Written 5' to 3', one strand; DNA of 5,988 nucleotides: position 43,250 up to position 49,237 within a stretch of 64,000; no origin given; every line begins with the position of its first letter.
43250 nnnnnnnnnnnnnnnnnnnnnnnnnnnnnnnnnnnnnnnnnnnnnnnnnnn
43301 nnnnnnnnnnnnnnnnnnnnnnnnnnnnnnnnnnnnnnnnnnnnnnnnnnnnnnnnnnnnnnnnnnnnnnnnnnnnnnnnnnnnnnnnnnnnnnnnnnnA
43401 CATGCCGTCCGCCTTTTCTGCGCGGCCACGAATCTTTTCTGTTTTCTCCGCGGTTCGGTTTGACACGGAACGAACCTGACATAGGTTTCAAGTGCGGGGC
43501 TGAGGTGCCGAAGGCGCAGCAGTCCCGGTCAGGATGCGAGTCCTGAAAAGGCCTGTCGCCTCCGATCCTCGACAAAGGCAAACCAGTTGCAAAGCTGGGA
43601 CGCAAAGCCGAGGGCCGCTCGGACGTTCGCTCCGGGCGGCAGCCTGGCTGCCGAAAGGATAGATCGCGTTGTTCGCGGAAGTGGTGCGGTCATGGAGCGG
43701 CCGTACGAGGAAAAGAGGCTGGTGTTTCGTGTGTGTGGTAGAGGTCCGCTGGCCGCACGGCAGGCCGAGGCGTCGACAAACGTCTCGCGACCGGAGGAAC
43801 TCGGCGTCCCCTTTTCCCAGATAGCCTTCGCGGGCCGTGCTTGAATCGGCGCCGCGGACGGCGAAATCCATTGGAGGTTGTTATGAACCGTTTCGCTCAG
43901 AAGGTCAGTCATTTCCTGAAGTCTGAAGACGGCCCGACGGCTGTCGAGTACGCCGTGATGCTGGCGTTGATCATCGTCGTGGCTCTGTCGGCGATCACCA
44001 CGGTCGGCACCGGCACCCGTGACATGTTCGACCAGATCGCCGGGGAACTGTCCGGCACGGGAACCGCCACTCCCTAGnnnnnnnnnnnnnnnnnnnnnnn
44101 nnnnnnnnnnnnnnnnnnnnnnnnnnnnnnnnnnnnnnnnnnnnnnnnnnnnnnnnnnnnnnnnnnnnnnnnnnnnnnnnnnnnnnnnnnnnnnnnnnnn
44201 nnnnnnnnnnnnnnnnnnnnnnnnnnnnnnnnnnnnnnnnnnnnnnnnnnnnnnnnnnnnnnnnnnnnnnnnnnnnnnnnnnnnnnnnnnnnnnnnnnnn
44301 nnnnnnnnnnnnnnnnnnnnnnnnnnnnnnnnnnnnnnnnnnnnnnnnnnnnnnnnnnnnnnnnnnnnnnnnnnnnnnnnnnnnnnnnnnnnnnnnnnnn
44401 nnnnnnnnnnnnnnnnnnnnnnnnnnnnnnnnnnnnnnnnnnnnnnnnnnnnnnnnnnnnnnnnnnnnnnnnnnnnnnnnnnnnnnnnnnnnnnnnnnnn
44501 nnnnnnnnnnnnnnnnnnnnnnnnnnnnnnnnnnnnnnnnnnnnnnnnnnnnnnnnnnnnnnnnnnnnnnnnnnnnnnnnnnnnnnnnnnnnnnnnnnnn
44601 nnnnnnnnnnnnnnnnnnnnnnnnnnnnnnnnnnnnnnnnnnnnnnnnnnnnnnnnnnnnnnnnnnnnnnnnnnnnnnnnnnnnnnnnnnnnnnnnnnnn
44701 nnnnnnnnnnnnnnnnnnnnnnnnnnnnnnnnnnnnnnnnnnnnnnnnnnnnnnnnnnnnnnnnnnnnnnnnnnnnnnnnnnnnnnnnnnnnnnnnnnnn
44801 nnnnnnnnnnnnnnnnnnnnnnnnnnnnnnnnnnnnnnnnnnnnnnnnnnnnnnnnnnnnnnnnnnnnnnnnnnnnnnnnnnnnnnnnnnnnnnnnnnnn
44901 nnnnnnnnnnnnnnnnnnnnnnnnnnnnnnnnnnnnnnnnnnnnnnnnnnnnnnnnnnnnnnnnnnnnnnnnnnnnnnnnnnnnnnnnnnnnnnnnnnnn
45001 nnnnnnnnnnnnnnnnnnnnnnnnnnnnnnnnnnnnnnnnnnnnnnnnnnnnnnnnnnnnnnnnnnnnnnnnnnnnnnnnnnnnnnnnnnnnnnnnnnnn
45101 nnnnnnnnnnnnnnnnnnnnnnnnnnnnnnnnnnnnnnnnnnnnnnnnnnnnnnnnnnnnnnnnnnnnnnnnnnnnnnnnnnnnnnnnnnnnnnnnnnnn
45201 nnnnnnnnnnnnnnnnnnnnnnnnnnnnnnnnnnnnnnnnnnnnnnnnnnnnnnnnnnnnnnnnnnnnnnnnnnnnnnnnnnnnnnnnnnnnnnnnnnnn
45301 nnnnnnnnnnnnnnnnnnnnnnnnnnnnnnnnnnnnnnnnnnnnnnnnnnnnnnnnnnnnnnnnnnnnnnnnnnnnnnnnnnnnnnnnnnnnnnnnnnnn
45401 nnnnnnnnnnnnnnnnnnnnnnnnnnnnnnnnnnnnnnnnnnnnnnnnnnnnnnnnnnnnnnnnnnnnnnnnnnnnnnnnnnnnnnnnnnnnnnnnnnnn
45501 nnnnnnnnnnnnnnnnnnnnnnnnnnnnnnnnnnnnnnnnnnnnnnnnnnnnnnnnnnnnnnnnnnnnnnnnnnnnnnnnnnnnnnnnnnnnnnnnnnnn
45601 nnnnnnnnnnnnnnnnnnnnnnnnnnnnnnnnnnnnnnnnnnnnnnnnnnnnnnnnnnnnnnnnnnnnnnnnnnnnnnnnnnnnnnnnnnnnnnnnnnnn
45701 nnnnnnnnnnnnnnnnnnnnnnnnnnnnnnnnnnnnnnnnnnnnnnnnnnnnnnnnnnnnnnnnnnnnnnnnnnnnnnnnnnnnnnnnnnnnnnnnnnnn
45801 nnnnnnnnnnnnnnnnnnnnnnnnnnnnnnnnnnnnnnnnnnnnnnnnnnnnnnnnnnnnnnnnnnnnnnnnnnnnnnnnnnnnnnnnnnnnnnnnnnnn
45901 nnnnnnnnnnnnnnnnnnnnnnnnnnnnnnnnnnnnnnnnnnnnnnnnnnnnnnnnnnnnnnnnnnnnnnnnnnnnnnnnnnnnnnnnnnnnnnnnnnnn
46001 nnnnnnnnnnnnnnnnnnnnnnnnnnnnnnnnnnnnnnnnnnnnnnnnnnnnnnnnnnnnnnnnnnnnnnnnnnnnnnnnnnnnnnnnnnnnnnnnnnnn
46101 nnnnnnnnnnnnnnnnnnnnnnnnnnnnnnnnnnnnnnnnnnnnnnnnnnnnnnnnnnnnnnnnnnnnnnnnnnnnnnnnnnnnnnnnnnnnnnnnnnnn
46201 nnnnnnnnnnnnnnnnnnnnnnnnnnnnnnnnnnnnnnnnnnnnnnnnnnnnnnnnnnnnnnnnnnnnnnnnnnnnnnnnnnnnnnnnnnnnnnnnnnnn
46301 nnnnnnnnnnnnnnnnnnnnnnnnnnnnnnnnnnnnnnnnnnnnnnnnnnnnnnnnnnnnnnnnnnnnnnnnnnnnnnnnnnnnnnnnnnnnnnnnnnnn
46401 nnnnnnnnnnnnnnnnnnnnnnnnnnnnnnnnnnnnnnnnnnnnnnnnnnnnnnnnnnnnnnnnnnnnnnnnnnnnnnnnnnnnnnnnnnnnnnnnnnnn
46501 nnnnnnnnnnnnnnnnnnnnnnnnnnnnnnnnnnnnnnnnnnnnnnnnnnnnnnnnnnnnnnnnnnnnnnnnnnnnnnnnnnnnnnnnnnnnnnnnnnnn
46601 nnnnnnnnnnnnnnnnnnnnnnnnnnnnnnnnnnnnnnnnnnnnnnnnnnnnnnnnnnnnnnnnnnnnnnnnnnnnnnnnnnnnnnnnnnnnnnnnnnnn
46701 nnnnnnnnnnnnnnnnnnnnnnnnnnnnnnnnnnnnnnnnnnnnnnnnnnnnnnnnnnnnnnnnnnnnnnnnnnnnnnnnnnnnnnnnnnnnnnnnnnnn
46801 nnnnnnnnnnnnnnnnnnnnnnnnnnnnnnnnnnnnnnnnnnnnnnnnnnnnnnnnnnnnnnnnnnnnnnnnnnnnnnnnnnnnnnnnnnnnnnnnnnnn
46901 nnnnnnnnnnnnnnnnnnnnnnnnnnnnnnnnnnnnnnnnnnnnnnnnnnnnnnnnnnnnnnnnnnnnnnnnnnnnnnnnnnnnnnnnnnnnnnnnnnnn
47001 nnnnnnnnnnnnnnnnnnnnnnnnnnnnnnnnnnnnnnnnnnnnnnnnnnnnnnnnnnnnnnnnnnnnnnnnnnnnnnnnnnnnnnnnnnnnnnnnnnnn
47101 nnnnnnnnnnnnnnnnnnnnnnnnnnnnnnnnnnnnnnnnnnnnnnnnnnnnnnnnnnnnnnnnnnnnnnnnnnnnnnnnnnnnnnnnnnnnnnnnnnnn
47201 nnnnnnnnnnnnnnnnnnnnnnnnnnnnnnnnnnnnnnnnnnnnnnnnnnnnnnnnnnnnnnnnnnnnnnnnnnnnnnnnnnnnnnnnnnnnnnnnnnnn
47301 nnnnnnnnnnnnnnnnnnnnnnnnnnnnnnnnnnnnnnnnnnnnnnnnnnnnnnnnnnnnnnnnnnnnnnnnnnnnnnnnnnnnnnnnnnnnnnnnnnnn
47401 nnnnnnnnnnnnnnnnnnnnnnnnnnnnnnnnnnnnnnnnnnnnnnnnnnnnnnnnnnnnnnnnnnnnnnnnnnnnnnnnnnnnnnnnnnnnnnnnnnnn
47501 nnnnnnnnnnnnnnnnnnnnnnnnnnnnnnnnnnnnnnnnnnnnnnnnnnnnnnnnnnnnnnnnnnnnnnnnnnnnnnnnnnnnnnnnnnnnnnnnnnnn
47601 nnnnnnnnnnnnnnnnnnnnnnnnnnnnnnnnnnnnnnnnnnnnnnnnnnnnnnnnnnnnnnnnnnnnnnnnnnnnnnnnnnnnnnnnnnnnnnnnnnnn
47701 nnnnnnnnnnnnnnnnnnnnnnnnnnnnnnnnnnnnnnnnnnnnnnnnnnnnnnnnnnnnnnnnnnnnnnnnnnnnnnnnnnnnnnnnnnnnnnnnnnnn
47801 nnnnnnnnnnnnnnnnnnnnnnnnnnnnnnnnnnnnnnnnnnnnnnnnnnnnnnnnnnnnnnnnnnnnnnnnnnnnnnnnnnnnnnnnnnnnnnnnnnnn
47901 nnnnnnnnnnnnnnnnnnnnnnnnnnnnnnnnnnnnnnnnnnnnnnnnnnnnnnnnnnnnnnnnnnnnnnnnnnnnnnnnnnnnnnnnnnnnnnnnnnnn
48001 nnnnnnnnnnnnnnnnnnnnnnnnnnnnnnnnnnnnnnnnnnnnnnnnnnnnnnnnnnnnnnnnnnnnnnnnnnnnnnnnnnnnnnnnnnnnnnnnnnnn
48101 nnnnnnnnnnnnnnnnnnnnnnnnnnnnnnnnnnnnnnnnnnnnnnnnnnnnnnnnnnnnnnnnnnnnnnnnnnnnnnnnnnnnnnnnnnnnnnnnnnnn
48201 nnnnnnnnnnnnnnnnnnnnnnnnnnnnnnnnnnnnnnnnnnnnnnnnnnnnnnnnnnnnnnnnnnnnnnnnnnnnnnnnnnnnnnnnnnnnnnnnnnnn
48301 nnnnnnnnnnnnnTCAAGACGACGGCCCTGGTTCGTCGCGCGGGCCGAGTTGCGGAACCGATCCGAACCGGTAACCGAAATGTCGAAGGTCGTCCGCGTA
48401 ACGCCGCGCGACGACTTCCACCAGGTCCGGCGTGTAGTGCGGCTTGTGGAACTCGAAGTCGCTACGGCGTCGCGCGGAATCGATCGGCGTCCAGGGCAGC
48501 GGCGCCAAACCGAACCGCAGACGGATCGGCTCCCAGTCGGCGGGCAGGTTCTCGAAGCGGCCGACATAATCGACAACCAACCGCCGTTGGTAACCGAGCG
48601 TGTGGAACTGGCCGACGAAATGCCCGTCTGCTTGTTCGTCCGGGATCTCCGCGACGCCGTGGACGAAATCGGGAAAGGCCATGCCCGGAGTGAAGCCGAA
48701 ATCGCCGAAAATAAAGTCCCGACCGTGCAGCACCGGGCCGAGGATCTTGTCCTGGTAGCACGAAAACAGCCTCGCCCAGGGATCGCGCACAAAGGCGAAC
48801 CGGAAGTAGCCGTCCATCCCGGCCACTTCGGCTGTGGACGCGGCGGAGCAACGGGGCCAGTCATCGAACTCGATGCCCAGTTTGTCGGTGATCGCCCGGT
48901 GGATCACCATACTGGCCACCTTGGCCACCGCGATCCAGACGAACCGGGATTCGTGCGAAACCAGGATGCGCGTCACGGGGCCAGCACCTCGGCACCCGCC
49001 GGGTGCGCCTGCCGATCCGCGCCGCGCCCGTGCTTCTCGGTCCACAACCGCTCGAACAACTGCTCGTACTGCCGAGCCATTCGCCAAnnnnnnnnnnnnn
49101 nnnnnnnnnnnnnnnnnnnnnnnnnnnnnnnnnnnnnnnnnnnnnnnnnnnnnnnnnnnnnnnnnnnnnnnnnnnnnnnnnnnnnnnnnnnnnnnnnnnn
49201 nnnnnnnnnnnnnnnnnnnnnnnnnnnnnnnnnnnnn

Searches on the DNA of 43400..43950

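Call 80: search_rna_families(source=window, start=43400, end=43950, threshold=gathering, show_alignments=1)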
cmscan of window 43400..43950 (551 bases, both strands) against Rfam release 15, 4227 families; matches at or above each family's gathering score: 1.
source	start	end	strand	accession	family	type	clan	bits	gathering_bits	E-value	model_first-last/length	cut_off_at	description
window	43568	43656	+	RF03167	c-di-GMP-I-GGC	Cis-reg; riboswitch;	CL00126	71.8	59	4.2e-17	1-80/80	no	c-di-GMP-I-GGC riboswitch aptamer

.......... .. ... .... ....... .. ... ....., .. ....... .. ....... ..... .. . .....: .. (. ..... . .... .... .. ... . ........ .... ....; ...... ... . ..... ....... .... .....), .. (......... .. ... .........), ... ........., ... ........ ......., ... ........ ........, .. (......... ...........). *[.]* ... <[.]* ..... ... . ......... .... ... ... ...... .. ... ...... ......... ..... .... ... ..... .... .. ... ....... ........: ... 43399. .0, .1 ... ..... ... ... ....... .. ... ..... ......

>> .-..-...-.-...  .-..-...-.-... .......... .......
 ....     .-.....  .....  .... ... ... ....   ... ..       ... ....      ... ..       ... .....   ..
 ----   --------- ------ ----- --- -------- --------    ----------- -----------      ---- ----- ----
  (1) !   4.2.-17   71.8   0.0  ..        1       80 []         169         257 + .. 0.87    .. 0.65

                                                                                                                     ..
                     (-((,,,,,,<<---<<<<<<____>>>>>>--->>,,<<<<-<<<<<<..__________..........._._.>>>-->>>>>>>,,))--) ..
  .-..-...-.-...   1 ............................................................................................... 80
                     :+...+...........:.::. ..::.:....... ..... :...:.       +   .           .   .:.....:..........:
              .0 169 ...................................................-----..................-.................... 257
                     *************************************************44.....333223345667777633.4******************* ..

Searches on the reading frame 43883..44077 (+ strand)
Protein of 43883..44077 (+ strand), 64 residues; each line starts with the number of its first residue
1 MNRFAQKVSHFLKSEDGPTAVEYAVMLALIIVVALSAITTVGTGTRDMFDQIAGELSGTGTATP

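Call 66: search_protein_families(library=ncbifam, proteins=[window:43883-44077:+], max_evalue=0.1)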
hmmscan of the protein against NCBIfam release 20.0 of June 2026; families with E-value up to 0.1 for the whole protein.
window:43883-44077:+ (64 aa): 0 families

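Call 82: search_protein_families(library=pfam, proteins=[window:43883-44077:+], max_evalue=0.001)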
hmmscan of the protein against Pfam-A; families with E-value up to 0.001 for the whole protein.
window:43883-44077:+ (64 aa): 1 family
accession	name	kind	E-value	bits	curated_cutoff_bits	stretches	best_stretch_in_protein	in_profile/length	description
PF04964.19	Flp_Fap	-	1.3e-09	38.1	32.2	1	11-54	1-44/46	Flp/Fap pilin component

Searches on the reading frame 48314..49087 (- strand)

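Call 36: search_protein_families(library=pfam, proteins=[window:48314-49087:-], max_evalue=0.00001)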
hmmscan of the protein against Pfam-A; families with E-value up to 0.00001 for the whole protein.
window:48314-49087:- (257 aa): 1 family
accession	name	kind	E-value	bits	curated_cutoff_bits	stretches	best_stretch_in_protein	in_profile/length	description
PF03567.20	Sulfotransfer_2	-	1.5e-12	48.6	22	1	41-239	3-251/252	Sulfotransferase family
